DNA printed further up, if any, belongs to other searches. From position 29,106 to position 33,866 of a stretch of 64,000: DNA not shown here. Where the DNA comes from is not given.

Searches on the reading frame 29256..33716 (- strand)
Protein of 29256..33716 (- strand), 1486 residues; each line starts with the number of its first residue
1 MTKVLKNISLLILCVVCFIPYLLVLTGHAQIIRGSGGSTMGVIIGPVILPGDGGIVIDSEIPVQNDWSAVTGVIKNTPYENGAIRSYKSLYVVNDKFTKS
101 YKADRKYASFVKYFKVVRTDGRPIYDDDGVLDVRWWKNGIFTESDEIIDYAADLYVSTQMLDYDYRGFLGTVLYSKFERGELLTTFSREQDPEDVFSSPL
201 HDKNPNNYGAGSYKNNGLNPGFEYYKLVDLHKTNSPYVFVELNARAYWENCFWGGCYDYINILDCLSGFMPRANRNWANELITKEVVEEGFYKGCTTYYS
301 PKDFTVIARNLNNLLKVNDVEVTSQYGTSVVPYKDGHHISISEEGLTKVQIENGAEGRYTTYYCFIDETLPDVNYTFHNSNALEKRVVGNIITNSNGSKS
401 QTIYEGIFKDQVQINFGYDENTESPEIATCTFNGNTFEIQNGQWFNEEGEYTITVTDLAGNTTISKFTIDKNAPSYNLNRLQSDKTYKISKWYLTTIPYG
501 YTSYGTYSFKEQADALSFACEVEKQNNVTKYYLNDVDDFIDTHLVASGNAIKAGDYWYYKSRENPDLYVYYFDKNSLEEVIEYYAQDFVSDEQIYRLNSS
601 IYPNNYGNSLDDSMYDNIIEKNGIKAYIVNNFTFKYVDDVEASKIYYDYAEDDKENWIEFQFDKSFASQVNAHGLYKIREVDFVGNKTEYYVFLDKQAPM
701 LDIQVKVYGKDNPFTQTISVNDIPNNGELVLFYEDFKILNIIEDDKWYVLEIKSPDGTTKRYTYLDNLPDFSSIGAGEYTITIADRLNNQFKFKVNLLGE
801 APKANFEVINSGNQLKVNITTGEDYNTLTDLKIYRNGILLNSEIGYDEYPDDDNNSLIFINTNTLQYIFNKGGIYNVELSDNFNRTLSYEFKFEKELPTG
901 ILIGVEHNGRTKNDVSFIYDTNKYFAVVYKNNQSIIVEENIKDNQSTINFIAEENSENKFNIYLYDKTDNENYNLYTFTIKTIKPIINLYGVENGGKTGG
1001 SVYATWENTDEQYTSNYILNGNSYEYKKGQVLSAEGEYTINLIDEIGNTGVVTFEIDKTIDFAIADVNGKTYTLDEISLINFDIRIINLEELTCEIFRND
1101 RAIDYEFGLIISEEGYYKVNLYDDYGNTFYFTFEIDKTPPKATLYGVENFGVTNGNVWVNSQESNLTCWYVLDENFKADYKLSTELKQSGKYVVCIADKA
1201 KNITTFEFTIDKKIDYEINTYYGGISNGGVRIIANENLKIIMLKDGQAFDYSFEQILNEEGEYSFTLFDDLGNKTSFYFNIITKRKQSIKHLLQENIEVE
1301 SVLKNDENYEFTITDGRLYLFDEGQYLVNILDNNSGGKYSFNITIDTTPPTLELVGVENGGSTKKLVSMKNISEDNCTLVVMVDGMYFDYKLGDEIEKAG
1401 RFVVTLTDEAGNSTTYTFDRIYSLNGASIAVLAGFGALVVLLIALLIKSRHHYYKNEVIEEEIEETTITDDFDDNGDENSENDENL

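Call 49: search_protein_families(library=pfam, proteins=[window:29256-33716:-], max_evalue=0.0001)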
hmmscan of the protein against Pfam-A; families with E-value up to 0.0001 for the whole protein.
window:29256-33716:- (1486 aa): 1 family
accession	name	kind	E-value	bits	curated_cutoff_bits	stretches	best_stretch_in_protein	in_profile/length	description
PF06832.18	BiPBP_C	-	1.6e-06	28.4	26.8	0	442-463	64-86/90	Penicillin-Binding Protein C-terminus Family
